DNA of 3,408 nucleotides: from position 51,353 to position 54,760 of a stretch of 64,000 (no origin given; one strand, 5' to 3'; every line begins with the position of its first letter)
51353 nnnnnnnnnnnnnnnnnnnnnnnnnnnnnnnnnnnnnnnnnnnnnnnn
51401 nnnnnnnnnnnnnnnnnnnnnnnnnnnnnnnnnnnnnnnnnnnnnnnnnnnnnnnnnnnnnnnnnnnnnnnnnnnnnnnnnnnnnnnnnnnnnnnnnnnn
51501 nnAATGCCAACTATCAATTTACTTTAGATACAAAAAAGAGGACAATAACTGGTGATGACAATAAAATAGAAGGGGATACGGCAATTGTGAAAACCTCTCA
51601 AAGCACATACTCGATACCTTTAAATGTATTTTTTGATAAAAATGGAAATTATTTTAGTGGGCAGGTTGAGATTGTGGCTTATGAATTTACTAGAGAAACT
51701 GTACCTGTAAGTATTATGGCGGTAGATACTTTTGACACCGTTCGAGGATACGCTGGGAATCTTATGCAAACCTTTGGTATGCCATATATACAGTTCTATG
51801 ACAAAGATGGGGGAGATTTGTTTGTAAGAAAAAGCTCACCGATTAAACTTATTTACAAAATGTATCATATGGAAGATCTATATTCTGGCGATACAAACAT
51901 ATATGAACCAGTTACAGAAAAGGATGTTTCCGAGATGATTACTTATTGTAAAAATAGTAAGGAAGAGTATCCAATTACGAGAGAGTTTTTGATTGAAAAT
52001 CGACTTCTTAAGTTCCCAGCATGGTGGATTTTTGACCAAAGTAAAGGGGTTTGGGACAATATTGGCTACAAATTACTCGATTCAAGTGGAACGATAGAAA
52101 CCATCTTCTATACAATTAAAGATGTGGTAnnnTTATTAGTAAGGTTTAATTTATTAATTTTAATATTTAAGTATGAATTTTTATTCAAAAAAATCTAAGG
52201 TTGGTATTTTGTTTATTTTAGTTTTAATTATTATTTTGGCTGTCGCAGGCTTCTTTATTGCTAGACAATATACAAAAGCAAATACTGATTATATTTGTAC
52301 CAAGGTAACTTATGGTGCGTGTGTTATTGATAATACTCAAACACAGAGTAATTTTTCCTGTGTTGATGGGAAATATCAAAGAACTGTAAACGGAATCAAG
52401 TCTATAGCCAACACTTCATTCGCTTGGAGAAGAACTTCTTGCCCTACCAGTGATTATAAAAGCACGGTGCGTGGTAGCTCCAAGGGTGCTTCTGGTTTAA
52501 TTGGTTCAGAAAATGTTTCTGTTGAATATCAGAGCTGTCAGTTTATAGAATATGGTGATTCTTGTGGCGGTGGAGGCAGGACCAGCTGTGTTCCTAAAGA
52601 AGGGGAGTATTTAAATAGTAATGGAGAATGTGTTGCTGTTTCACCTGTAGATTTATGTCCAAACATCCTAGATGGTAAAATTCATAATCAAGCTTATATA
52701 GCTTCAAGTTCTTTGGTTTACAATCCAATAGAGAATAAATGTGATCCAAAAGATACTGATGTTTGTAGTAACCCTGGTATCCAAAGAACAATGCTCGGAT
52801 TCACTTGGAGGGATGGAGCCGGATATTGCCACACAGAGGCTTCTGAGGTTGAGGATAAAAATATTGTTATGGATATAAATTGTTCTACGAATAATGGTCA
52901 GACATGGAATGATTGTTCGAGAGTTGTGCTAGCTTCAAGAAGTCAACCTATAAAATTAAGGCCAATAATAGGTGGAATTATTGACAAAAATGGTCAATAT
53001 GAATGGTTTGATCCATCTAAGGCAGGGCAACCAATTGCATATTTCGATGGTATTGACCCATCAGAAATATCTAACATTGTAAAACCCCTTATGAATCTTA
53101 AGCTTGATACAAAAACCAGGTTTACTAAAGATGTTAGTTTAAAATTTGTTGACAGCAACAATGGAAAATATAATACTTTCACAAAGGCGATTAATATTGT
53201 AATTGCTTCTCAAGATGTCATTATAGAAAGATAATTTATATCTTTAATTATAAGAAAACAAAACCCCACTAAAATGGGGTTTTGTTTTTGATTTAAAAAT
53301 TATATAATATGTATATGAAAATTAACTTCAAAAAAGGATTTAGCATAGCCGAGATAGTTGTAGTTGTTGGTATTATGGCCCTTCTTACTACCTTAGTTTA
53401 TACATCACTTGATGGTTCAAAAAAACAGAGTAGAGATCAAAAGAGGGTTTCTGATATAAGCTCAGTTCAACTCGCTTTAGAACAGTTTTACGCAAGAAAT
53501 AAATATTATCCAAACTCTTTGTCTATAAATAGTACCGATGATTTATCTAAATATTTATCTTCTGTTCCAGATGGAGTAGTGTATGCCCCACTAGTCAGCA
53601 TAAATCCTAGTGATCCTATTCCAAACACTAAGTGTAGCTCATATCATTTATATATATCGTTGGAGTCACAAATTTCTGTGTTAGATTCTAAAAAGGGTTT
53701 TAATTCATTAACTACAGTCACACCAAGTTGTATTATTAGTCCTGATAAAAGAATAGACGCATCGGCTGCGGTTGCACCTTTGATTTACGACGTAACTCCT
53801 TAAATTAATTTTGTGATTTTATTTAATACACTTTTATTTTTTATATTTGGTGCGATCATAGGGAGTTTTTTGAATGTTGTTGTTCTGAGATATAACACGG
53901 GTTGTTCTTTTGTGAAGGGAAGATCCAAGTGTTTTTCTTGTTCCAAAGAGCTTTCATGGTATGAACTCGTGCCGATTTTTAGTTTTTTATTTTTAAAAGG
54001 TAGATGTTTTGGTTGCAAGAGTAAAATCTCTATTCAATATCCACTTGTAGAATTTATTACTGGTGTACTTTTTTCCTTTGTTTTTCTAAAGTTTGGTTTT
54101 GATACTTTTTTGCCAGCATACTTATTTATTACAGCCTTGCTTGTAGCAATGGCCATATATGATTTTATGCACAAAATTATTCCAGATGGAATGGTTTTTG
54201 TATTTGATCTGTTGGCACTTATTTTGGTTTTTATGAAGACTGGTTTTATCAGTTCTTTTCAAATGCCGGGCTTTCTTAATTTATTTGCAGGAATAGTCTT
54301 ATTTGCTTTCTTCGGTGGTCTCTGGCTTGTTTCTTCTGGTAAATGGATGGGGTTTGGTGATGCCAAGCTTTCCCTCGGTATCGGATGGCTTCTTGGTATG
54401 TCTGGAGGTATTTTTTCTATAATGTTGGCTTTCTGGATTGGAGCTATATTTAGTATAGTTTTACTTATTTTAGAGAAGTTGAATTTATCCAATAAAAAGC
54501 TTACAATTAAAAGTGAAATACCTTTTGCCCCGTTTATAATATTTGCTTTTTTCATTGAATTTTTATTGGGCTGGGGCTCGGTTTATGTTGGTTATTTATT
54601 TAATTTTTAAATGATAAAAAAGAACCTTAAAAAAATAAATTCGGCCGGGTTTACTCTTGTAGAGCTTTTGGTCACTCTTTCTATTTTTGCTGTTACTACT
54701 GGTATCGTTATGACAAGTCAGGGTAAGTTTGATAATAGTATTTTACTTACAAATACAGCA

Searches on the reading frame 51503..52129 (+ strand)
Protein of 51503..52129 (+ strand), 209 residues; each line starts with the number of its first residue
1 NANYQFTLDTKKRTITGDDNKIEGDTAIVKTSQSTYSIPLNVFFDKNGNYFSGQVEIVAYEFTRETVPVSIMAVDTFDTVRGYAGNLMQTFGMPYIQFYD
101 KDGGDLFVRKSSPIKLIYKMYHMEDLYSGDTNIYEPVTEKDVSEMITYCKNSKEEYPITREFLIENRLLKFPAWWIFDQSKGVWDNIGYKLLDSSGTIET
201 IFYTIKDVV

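Call 46: search_protein_representatives(alignment_id=A5)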
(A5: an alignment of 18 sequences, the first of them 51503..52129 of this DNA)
Query: 18 sequences, 208 profile positions. Proteins with E-value up to 0.001 (for the whole library): 185; up to 1e-10: 126; up to 1e-30: 79. The best 150 are listed.
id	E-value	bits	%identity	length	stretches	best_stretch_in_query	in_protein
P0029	9.4e-96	335.6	-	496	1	2-207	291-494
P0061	1.1e-92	325.5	-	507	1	1-207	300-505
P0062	2.1e-92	324.6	-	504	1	1-207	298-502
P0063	5.4e-92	323.3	-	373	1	1-207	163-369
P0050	1.1e-89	315.8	-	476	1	2-207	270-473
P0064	1.4e-89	315.4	-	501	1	1-207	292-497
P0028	3.0e-89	314.3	-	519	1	1-207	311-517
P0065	9.3e-89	312.7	-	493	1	1-207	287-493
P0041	1.6e-87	308.7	-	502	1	1-206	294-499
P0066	2.7e-87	307.9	-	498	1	1-207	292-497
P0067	4.8e-87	307.1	-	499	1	1-207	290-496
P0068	1.0e-86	306.1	-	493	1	1-207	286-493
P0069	1.3e-86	305.7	-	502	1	2-207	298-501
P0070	1.3e-84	299.2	-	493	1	2-207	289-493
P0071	1.4e-83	295.8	-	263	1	2-206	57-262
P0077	2.3e-70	252.7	-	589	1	2-206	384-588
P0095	7.7e-55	201.9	-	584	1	22-206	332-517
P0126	1.1e-32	129.6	-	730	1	14-205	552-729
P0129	1.0e-31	126.4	-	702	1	5-205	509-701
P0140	2.6e-26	108.7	-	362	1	4-206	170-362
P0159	1.6e-14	70.3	-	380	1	18-203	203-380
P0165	6.9e-13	64.9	-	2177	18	172-204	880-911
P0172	1.0e-11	61.1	-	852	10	170-194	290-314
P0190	3.5e-07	46.2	-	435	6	173-196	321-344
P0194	9.9e-07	44.8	-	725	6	173-202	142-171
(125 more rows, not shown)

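Call 48: search_protein_families(library=pfam, proteins=[P0165, P0172, P0190, P0194, P0126, P0129, P0077, P0140, P0159, P0095], max_evalue=0.001)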
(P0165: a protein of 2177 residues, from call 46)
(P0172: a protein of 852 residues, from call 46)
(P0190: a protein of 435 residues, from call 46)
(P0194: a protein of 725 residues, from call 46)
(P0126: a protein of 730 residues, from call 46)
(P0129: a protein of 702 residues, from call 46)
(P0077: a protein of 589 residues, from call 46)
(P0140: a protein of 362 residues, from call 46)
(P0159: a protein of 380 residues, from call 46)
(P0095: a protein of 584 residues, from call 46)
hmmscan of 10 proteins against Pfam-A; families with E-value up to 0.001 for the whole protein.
P0165 (2177 aa): 1 family
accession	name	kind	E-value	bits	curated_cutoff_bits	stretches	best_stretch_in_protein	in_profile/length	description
PF14312.12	FG-GAP_2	-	2e-56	188.4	23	2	488-518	5-35/49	FG-GAP repeat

P0172 (852 aa): 4 families
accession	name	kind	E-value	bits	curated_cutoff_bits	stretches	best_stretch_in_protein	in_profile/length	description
PF14312.12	FG-GAP_2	-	1.7e-20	73.3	23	0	268-297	19-49/49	FG-GAP repeat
PF18805.7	LRR_10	-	6.1e-10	39.2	30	0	718-757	23-60/67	Leucine-rich repeat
PF07676.18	PD40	-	8.2e-07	29.3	20.9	0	147-161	10-24/38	WD40-like Beta Propeller Repeat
PF00400.38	WD40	-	2.6e-05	25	27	0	655-674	15-33/39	WD domain, G-beta repeat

P0190 (435 aa): 6 families
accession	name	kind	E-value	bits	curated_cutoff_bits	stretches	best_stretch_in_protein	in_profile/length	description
PF14312.12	FG-GAP_2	-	2.3e-27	95.3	23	3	70-112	4-49/49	FG-GAP repeat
PF24681.1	Kelch_KLHDC2_KLHL20_DRC7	-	1.5e-17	64.1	50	3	67-257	35-220/221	KLHDC2/KLHL20/DRC7 Kelch-repeats domain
PF07646.21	Kelch_2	-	1.3e-08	34.8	21.3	0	299-324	6-33/48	Kelch motif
PF18805.7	LRR_10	-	6.6e-05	23.1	30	0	315-336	31-52/67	Leucine-rich repeat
PF04768.19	NAT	-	0.00026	21.2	27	0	102-130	123-151/168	NAT, N-acetyltransferase, of N-acetylglutamate synthase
PF01344.31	Kelch_1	-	0.00052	19.9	20.1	0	299-335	6-42/46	Kelch motif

P0194 (725 aa): 2 families
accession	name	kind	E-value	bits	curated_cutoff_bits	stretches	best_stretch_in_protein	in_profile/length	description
PF14312.12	FG-GAP_2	-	1.7e-07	31.7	23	1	153-195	1-40/49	FG-GAP repeat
PF18805.7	LRR_10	-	2.4e-07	30.8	30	0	314-343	29-58/67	Leucine-rich repeat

P0126 (730 aa): 2 families
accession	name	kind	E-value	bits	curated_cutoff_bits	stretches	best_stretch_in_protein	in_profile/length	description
PF13620.12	CarboxypepD_reg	-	7.8e-09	36.2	32.3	1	448-512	2-71/82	Carboxypeptidase regulatory-like domain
PF13715.12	CarbopepD_reg_2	-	2.1e-06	28.1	32.2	1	448-512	1-64/88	CarboxypepD_reg-like domain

P0129 (702 aa): 2 families
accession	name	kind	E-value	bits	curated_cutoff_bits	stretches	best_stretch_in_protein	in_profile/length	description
PF13620.12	CarboxypepD_reg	-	3.7e-07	30.8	32.3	1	422-489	1-70/82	Carboxypeptidase regulatory-like domain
PF13715.12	CarbopepD_reg_2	-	0.0003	21.2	32.2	1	423-495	1-71/88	CarboxypepD_reg-like domain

P0077 (589 aa): 1 family
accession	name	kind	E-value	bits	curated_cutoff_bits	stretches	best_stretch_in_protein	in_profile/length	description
PF13620.12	CarboxypepD_reg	-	1.5e-05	25.6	32.3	1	302-357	2-59/82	Carboxypeptidase regulatory-like domain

P0140 (362 aa): 1 family
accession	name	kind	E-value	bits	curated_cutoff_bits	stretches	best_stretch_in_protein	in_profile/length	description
PF13620.12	CarboxypepD_reg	-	0.00021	22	32.3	1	88-155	4-74/82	Carboxypeptidase regulatory-like domain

P0159 (380 aa): 0 families

P0095 (584 aa): 1 family
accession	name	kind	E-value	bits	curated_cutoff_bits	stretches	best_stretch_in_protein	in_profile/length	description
PF13620.12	CarboxypepD_reg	-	7.9e-07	29.8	32.3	1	210-277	2-72/82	Carboxypeptidase regulatory-like domain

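Call 68: find_encoding_contigs(protein=P0095, flank=6000, max_places=2)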
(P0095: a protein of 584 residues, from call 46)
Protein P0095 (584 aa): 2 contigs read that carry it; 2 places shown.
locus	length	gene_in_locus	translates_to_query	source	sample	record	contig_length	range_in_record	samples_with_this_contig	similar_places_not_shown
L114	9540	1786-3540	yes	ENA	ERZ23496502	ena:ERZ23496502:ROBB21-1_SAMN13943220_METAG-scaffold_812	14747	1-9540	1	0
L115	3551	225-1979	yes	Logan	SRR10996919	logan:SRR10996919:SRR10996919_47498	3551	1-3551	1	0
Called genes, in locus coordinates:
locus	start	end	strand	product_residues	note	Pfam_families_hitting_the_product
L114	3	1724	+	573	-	?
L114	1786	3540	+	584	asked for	PF13620:CarboxypepD_reg (weak)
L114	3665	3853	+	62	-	-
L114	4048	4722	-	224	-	-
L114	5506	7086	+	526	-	-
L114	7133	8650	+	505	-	-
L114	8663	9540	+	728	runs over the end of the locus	-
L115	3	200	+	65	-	?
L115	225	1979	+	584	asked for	PF13620:CarboxypepD_reg (weak)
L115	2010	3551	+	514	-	?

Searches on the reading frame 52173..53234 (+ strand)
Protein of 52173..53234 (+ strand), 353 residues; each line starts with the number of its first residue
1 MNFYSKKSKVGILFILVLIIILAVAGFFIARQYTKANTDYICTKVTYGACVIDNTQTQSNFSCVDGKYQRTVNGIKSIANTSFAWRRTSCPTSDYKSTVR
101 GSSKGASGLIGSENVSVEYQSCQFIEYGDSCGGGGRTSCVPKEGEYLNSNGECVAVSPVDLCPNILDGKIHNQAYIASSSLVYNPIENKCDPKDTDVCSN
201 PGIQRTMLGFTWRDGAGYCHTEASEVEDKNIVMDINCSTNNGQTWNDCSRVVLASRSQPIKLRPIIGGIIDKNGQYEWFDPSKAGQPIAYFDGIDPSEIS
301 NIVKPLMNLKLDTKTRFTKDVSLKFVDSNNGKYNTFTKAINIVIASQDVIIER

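Call 4: search_protein_families(library=pfam, proteins=[window:52173-53234:+], max_evalue=1)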
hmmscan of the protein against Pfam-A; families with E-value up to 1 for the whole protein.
window:52173-53234:+ (353 aa): 2 families
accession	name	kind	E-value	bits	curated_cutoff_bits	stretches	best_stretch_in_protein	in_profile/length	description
PF12911.12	OppC_N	-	0.07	13.5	23.9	1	3-35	10-41/53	N-terminal TM domain of oligopeptide transport permease C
PF17555.7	TssN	-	0.085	12.7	30.3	1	5-48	27-70/274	Type VI secretion system, TssN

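Call 7: find_homologous_proteins(query=window:52173-53234:+)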
Query window:52173-53234:+ (353 aa): 5 proteins with E <= 0.001 among 1720 candidates.
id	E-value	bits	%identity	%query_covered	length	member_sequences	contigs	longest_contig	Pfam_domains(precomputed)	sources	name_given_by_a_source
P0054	7.6e-239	810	100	100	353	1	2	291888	-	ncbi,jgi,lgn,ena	ncbi:MAG: hypothetical protein WC229_01530 [Candidatus Paceibacterota bacterium]|jgi:hypothetical pr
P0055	2.4e-173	594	76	100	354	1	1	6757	-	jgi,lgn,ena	-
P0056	2.9e-116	406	53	100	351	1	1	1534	-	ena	-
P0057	1.1e-38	151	36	100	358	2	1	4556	-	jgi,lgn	jgi:hypothetical protein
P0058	2.4e-26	111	33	97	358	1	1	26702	-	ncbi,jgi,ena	jgi:hypothetical protein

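Call 8: search_protein_families(library=ncbifam, proteins=[window:52173-53234:+], max_evalue=0.1)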
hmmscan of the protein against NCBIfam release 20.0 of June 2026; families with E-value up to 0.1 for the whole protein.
window:52173-53234:+ (353 aa): 3 families
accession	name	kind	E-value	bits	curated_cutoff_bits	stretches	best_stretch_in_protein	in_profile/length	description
NF047685.1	TeichurnBiosyTuaF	equivalog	0.041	13.6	340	1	6-41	10-44/225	teichuronic acid biosynthesis protein TuaF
TIGR00672.1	cdh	equivalog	0.079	12.5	375.35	0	9-69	3-60/250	CDP-diacylglycerol diphosphatase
TIGR01655.1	yxeA_fam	subfamily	0.08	13.6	29.65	0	9-59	2-53/114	YxeA family protein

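Call 24: find_homologous_proteins(query=A3, max_evalue=0.001)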
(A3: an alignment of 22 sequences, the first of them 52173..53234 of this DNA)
Query A3 (22 sequences) (353 aa, profile of the alignment): 7 proteins with E <= 0.001 among 8000 candidates.
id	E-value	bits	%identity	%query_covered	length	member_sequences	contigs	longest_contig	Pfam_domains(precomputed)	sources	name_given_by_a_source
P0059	1.4e-84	302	29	32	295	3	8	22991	-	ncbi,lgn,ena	ncbi:MAG: hypothetical protein AAB830_03300 [Patescibacteria group bacterium]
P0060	4.4e-77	277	23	27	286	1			-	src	-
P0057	1.3e-76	276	36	100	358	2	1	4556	-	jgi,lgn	jgi:hypothetical protein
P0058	1.1e-72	263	33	97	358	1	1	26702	-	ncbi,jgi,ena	jgi:hypothetical protein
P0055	4.3e-69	251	76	100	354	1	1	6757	-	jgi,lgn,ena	-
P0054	3.1e-66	242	100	100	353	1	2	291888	-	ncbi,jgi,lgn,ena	ncbi:MAG: hypothetical protein WC229_01530 [Candidatus Paceibacterota bacterium]|jgi:hypothetical pr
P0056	3.6e-65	238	53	100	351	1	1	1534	-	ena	-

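Call 36: predict_structure(alignment_id=A4)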
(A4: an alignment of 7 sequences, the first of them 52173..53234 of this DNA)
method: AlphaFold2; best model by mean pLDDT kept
length: 353 residues; sequences in the alignment: 7
mean_pLDDT: 52.9   pTM: 0.34
mean pLDDT of the five models: 52.9, 51.8, 51.4, 48.6, 48.0
residues with pLDDT >= 90: 0; 70-90: 74; 50-70: 116; < 50: 163
segments of 3 or more residues with pLDDT < 50: 1-8, 29-60, 72-128, 132-138, 143-145, 194-197, 203-210, 222-227, 284-287, 289-303, 348-353
pLDDT, mean of each block of 10 residues (from residue 1): 43 69 61 32 30 40 50 41 30 26 26 32 46 43 51 58 72 68 59 51 44 53 48 77 77 70 81 71 49 40 58 65 71 67 58 32
secondary structure, 60 per line:
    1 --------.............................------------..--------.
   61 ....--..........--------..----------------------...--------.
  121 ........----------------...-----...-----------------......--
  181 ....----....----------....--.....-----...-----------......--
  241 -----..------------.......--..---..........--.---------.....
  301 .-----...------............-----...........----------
elements in order: H9-37 E60-64 E67-76 E109-111 E120-128 E145-147 E153-155 H173-178 E181-184 E189-192 E203-206 E209-213 E219-221 E233-238 E260-266 E274-280 H296-301 E307-309 E316-327 E333-343

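Call 70: search_protein_families(library=phrogs, proteins=[window:52173-53234:+], max_evalue=0.01)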
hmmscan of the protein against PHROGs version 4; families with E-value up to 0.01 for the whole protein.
window:52173-53234:+ (353 aa): 0 families

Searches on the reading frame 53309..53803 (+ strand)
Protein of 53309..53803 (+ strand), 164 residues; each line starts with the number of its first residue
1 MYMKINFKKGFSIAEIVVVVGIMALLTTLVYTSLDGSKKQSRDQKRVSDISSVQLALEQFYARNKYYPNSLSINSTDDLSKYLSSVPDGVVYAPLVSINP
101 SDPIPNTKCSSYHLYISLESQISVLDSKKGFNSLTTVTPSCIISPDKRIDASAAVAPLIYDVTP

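Call 4: search_protein_families(library=pfam, proteins=[window:53309-53803:+], max_evalue=1)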
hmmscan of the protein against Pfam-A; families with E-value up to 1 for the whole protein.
window:53309-53803:+ (164 aa): 2 families
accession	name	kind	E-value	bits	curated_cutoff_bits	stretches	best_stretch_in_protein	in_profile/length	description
PF07963.17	N_methyl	-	0.0032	17.4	21.2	1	8-31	4-27/27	Prokaryotic N-terminal methylation motif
PF16732.10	ComP_DUS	-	0.13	13.5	27.3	1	41-76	10-50/87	Type IV minor pilin ComP, DNA uptake sequence receptor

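Call 8: search_protein_families(library=ncbifam, proteins=[window:53309-53803:+], max_evalue=0.1)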
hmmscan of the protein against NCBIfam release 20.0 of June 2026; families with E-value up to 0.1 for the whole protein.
window:53309-53803:+ (164 aa): 7 families
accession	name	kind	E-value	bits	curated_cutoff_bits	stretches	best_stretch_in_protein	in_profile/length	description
TIGR01710.1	typeII_sec_gspG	equivalog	1.6e-08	34.6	88.85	1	9-70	1-62/134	type II secretion system major pseudopilin GspG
TIGR01708.2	typeII_sec_gspH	equivalog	0.00019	21.4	80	1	9-48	2-41/169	type II secretion system minor pseudopilin GspH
NF041013.1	T4P_ComGE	equivalog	0.0005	20.1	49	1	8-59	3-52/83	competence type IV pilus minor pilin ComGE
TIGR02532.1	IV_pilin_GFxxxE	domain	0.0044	16.8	16.3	1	8-31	1-24/24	prepilin-type N-terminal cleavage/methylation domain-containing protein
NF047828.1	T3SSXpsI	equivalog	0.013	15.5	150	1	9-46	2-39/132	type II secretion system protein XpsI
NF007681.0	PRK10356.1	equivalog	0.015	14.5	193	1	19-87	9-75/274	protein bax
NF007862.0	PRK10574.1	equivalog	0.022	14.9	138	0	8-31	4-27/145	prepilin peptidase-dependent pilin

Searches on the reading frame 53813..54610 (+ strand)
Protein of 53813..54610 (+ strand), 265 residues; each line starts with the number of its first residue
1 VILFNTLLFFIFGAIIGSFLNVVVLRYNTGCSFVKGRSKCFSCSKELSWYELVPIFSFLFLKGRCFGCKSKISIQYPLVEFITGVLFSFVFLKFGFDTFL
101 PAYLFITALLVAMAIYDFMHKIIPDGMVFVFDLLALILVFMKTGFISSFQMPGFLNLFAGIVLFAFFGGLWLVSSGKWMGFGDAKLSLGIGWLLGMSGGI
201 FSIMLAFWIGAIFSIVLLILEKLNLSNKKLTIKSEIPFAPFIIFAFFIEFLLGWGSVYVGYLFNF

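Call 62: find_related_loci(query=window:53813-54610:+, collection=metagenome_contigs, flank=7000)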
Query window:53813-54610:+ (265 aa) in metagenome_contigs; peptide patterns used: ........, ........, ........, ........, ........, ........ (x = any residue, [..] = any of these).
569 stretches matched a pattern; 171 encode a relative of the query (tblastn E <= 1e-3); the best 80 are kept; 80 distinct loci.
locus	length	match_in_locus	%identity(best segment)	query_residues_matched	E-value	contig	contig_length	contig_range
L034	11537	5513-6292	66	13-263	1e-107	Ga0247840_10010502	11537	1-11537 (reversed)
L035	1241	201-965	60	1-255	3e-111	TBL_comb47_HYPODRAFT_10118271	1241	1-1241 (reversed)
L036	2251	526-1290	63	1-255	1e-104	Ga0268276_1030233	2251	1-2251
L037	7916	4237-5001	62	1-255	5e-99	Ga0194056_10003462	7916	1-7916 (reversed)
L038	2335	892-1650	63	2-254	8e-102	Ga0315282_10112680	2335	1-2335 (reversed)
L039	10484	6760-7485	63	13-255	3e-96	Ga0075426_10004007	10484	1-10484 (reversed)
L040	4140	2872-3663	58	1-264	2e-96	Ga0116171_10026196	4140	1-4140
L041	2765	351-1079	62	13-255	4e-98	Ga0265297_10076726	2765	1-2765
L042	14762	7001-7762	61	1-255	1e-95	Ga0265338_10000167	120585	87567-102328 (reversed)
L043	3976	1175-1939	59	1-254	1e-95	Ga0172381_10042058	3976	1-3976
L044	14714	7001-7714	62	18-255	2e-92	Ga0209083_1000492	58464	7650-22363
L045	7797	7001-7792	56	1-264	1e-92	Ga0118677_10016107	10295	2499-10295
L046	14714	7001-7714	61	18-255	3e-90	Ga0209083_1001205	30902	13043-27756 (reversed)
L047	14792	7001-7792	58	1-264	2e-90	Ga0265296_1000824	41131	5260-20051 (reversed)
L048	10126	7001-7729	59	13-255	3e-90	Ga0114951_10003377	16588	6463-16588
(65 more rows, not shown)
